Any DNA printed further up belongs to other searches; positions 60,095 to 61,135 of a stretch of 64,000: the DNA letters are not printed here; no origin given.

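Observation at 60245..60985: RpoA lacks the entire C-terminal domain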

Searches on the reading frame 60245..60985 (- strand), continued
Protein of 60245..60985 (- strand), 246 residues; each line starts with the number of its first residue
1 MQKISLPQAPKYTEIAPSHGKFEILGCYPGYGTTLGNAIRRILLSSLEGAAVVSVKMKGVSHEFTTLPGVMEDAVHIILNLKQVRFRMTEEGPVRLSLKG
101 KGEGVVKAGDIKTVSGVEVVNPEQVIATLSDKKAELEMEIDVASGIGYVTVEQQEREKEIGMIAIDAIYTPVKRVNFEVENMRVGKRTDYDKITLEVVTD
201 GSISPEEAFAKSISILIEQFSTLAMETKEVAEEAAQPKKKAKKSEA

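Call 8: find_related_loci(query=window:60245-60985:-, collection=genome_contigs, flank=6000)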
Query window:60245-60985:- (246 aa) in genome_contigs; peptide patterns used: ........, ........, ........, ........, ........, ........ (x = any residue, [..] = any of these).
233 stretches matched a pattern; 151 encode a relative of the query (tblastn E <= 1e-3); the best 80 are kept; 80 distinct loci.
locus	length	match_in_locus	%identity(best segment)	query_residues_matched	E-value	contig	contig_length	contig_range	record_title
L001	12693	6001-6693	77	1-230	2e-119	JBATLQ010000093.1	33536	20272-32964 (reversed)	MAG: Candidatus Moraniibacteriota bacterium isolate MFD10474_ilm_asm_bin3 k127_176822, whole genome shotgun sequence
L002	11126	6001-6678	78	1-226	6e-119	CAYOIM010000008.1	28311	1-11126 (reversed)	MAG TPA_asm: uncultured Bdellovibrionales bacterium isolate binchicken_co347_165 genome assembly, contig: NODE_892_lengt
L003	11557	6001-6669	77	1-223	5e-118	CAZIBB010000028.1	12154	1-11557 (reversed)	MAG TPA_asm: uncultured Bdellovibrionales bacterium isolate ERP113451_co1_58 genome assembly, contig: NODE_6295_length_1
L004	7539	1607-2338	72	1-237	3e-112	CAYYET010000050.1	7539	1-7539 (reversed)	MAG TPA_asm: uncultured Bdellovibrionales bacterium isolate SRP135725_co1_601 genome assembly, contig: NODE_14416_length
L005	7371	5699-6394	73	1-228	2e-111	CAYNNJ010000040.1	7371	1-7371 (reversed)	MAG TPA_asm: uncultured Bdellovibrionales bacterium isolate SRP189682_co2_170 genome assembly, contig: NODE_20918_length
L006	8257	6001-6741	71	1-236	4e-111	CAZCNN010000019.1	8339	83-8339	MAG TPA_asm: uncultured Bdellovibrionales bacterium isolate SRP286056_co2_548 genome assembly, contig: NODE_14605_length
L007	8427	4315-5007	74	1-229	9e-111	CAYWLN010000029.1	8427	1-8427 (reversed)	MAG TPA_asm: uncultured Bdellovibrionales bacterium isolate SRP219642_co7_73 genome assembly, contig: NODE_12757_length_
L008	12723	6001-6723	72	1-234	1e-110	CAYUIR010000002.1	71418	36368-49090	MAG TPA_asm: uncultured Bdellovibrionales bacterium isolate SRP219642_co6_142 genome assembly, contig: NODE_196_length_7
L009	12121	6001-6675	72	1-224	6e-110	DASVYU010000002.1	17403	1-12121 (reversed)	MAG TPA_asm: Patescibacteria group bacterium isolate SMAG_U2610 k141_708878, whole genome shotgun sequence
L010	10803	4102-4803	70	4-236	1e-109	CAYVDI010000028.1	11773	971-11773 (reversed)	MAG TPA_asm: uncultured Bdellovibrionales bacterium isolate SRP135725_co1_487 genome assembly, contig: NODE_7576_length_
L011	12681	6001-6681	73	1-223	1e-109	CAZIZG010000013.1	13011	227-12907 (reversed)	MAG TPA_asm: uncultured Bdellovibrionales bacterium isolate SRP135725_co1_205 genome assembly, contig: NODE_6557_length_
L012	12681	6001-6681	71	1-223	2e-109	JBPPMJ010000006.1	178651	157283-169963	MAG: Minisyncoccota bacterium isolate BIOS2019_out_082 k131_2176648, whole genome shotgun sequence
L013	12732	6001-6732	67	1-245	7e-109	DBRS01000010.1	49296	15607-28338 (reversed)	MAG TPA_asm: Candidatus Moranbacteria bacterium UBA1362 UBA1362_contig_351, whole genome shotgun sequence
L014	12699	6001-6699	70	1-232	2e-108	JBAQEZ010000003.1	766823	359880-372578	MAG: Candidatus Moraniibacteriota bacterium isolate MFD12003_ilm_asm_bin65 k127_11199, whole genome shotgun sequence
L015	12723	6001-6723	71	1-233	3e-108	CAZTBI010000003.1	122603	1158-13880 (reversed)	MAG TPA_asm: uncultured Bdellovibrionales bacterium isolate SRP342105_co1_260 genome assembly, contig: NODE_167_length_1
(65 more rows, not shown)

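Call 33: find_encoding_contigs(protein=P0001, flank=10000, max_places=4)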
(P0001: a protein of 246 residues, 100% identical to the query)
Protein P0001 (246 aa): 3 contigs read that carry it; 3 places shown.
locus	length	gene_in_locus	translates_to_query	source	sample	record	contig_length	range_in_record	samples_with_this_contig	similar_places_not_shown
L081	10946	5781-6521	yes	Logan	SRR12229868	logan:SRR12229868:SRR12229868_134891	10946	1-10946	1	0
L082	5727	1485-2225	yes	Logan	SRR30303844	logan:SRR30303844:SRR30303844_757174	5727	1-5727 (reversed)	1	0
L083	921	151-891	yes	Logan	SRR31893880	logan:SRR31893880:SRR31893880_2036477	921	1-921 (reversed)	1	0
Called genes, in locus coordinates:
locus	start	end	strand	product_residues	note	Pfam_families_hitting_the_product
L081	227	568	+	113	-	PF23991:DUF7310 (weak), PF05531:NPV_P10 (faint)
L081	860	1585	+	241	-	PF03104:DNA_pol_B_exo1 (weak), PF13482:RNase_H_2, PF10108:DNA_pol_B_exo2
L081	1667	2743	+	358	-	PF00348:polyprenyl_synt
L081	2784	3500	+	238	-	PF01255:Prenyltransf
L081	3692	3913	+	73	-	PF01176:eIF-1a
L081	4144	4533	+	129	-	PF00416:Ribosomal_S13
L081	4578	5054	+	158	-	PF00411:Ribosomal_S11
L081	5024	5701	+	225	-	PF00163:Ribosomal_S4, PF01479:S4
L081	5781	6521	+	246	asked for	PF01193:RNA_pol_L, PF01000:RNA_pol_A_bac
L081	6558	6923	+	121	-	PF01196:Ribosomal_L17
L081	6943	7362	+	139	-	PF00572:Ribosomal_L13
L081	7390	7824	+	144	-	PF00380:Ribosomal_S9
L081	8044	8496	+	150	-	PF02637:GatB_Yqey (faint), PF09424:YqeY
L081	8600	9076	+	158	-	PF02130:YbeY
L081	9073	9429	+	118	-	PF01219:DAGK_prokar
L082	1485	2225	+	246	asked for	PF01193:RNA_pol_L, PF01000:RNA_pol_A_bac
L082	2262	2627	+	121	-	PF01196:Ribosomal_L17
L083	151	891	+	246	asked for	PF01193:RNA_pol_L, PF01000:RNA_pol_A_bac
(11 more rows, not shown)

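Call 44: search_protein_representatives(protein=window:60245-60985:-)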
Query: 246 residues. Proteins with E-value up to 0.001 (for the whole library): 9018; up to 1e-10: 5769; up to 1e-30: 1201. The best 150 are listed.
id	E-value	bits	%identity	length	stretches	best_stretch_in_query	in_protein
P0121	6.7e-94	330.4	67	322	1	1-239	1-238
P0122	8.8e-92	323.4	42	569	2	15-230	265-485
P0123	1.0e-82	293.8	59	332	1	1-233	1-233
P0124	5.0e-78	278.5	43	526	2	18-221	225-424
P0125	4.2e-71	255.8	51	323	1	2-235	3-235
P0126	1.1e-69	251.2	51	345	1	1-239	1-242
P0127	1.9e-69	250.4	40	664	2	21-209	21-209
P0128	4.2e-69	249.3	52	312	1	2-234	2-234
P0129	9.2e-66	238.4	49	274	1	4-240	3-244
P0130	9.9e-66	238.3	51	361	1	2-229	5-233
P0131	3.1e-64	233.4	54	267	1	18-242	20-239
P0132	1.8e-63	230.9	49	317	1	2-243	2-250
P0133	3.0e-63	230.1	49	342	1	2-243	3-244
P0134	4.9e-63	229.5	51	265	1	1-243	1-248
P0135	8.0e-63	228.7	48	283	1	1-244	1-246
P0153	6.2e-60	219.3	48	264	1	1-241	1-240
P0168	4.7e-58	213.2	49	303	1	1-227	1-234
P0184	6.8e-56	206.1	45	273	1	2-244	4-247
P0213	4.3e-54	200.2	43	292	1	2-234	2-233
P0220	1.0e-53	199.0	46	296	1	2-227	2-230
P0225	2.8e-53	197.5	48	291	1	13-240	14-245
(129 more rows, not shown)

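Call 46: list_cluster_members(proteins=[P0129, P0135, P0168, P0213, P0225, P0134, P0153, P0184, P0131, P0220])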
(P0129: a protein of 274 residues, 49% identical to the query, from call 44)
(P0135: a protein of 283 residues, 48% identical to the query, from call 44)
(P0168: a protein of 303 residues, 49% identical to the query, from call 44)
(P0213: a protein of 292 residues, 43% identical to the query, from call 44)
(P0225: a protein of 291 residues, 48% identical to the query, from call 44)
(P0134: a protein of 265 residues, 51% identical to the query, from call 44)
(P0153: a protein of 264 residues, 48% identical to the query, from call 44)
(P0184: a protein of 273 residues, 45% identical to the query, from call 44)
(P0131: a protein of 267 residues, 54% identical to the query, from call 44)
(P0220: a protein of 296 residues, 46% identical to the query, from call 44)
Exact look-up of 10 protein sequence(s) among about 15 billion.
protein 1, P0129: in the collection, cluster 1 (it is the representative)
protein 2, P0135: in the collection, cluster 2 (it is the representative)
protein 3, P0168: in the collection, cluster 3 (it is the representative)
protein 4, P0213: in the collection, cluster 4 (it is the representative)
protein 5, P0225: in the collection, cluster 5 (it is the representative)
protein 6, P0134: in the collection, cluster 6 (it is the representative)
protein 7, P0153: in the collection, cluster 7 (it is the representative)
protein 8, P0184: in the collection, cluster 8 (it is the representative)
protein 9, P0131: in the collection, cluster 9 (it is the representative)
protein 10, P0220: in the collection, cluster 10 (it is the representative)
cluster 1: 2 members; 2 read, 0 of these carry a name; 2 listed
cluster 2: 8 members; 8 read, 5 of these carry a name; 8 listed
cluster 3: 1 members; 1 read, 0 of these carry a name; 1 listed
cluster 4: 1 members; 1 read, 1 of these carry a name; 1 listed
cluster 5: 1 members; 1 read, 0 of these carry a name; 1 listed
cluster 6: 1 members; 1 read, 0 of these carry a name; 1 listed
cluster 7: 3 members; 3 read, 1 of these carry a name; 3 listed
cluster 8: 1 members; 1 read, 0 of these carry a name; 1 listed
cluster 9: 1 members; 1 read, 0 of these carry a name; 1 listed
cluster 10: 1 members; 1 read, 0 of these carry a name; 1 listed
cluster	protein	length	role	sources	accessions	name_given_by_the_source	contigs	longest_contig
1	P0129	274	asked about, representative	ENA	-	-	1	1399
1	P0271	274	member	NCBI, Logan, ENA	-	-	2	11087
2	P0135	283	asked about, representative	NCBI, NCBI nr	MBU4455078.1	DNA-directed RNA polymerase subunit alpha [Patescibacteria group bacterium]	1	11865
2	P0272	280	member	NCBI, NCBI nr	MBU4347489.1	DNA-directed RNA polymerase subunit alpha, partial [Patescibacteria group bacterium] | DNA-directed RNA polymerase subunit alpha [Patescibacteria group bacterium]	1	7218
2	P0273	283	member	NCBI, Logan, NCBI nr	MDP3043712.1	MAG: DNA-directed RNA polymerase subunit alpha [bacterium] | DNA-directed RNA polymerase subunit alpha [bacterium]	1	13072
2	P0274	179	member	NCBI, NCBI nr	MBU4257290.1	DNA-directed RNA polymerase subunit alpha, partial [Patescibacteria group bacterium] | DNA-directed RNA polymerase subunit alpha [Patescibacteria group bacterium]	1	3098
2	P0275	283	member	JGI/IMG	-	DNA-directed RNA polymerase subunit alpha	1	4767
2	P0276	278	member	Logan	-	-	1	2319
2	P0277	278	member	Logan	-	-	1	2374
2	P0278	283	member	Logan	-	-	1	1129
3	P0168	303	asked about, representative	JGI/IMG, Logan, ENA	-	-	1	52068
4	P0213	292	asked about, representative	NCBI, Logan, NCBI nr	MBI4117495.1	MAG: DNA-directed RNA polymerase subunit alpha [Parcubacteria group bacterium] | DNA-directed RNA polymerase subunit alpha [Parcubacteria group bacterium]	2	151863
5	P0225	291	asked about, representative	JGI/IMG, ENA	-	-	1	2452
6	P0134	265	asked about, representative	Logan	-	-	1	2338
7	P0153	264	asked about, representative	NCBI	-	-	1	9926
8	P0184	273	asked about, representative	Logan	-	-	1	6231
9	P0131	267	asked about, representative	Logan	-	-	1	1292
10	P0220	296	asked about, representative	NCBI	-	-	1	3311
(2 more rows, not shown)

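Call 47: predict_structure(alignment_id=A2)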
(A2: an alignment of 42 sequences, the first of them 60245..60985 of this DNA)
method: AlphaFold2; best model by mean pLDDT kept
length: 246 residues; sequences in the alignment: 42
mean_pLDDT: 84.2   pTM: 0.72
mean pLDDT of the five models: 84.2, 77.4, 74.6, 72.4, 67.1
residues with pLDDT >= 90: 127; 70-90: 86; 50-70: 19; < 50: 14
segments of 3 or more residues with pLDDT < 50: 235-246
pLDDT, mean of each block of 10 residues (from residue 1): 62 95 88 90 90 90 84 93 89 90 95 91 95 93 88 77 87 93 76 93 93 89 67 44 34
secondary structure, 60 per line:
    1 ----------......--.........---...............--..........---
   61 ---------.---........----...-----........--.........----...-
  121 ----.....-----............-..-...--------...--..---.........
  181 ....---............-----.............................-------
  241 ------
elements in order: E11-16 E19-27 H31-45 E48-57 H74-81 E86-88 E94-101 E104-107 E117-119 E125-129 E135-146 E162-164 E172-184 E188-199 H205-233

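Call 48: search_protein_families(library=pfam, proteins=[P0129, P0135, P0168, P0213, P0225], max_evalue=10)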
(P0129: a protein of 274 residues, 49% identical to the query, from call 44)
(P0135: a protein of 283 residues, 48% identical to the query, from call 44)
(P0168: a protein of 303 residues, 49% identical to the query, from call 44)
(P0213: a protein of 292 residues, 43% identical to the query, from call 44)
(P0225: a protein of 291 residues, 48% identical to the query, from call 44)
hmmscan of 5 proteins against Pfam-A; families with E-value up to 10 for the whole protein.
P0129 (274 aa): 4 families
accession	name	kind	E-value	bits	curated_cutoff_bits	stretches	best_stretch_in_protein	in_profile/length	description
PF01000.31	RNA_pol_A_bac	-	2.2e-27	96.1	33.9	1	56-170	3-119/119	RNA polymerase Rpb3/RpoA insert domain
PF01193.29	RNA_pol_L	-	2.2e-20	72.6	24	1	24-220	1-74/74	RNA polymerase Rpb3/Rpb11 dimerisation domain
PF13656.11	RNA_pol_L_2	-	0.013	15.7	27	1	192-221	41-70/75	RNA polymerase Rpb3/Rpb11 dimerisation domain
PF02178.24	AT_hook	-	0.092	13.1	17.4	1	265-273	2-10/13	AT hook motif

P0135 (283 aa): 6 families
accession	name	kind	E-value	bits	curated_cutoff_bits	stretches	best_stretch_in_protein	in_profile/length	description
PF01000.31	RNA_pol_A_bac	-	7.8e-29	100.8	33.9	1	56-172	1-119/119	RNA polymerase Rpb3/RpoA insert domain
PF01193.29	RNA_pol_L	-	3.2e-21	75.3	24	1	26-222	1-74/74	RNA polymerase Rpb3/Rpb11 dimerisation domain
PF13656.11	RNA_pol_L_2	-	0.0015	18.6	27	1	193-223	40-70/75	RNA polymerase Rpb3/Rpb11 dimerisation domain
PF08158.18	SDA1_HEAT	-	0.022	14.2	26.4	1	208-276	143-208/364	SDA1, HEAT repeat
PF06213.17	CobT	-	0.044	13.7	26.1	1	204-276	183-254/276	Cobalamin biosynthesis protein CobT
PF24837.1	AMIN-like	-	0.14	12.7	27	1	181-205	3-27/129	AMIN-like domain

P0168 (303 aa): 3 families
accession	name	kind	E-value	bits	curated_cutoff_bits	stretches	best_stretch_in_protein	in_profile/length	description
PF01000.31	RNA_pol_A_bac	-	1.2e-31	109.8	33.9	1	55-177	1-119/119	RNA polymerase Rpb3/RpoA insert domain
PF01193.29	RNA_pol_L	-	1.9e-20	72.8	24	1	25-227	1-74/74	RNA polymerase Rpb3/Rpb11 dimerisation domain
PF13656.11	RNA_pol_L_2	-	0.15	12.3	27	1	198-231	40-73/75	RNA polymerase Rpb3/Rpb11 dimerisation domain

P0213 (292 aa): 4 families
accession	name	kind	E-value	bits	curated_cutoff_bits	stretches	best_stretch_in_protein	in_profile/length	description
PF01000.31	RNA_pol_A_bac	-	2.9e-26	92.4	33.9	1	55-171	1-118/119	RNA polymerase Rpb3/RpoA insert domain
PF01193.29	RNA_pol_L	-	2.8e-22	78.7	24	1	25-222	1-74/74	RNA polymerase Rpb3/Rpb11 dimerisation domain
PF13656.11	RNA_pol_L_2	-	0.011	15.8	27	1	192-223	39-70/75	RNA polymerase Rpb3/Rpb11 dimerisation domain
PF02178.24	AT_hook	-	0.15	12.5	17.4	1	282-291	1-10/13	AT hook motif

P0225 (291 aa): 4 families
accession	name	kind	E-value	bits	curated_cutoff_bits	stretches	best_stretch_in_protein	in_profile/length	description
PF01000.31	RNA_pol_A_bac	-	3.6e-25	88.9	33.9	1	57-174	2-119/119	RNA polymerase Rpb3/RpoA insert domain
PF01193.29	RNA_pol_L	-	7.3e-20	70.9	24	1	26-223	1-73/74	RNA polymerase Rpb3/Rpb11 dimerisation domain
PF13656.11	RNA_pol_L_2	-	0.00062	19.9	27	1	195-227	40-72/75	RNA polymerase Rpb3/Rpb11 dimerisation domain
PF11741.13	AMIN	-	0.11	13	20.5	1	180-210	57-85/101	AMIN domain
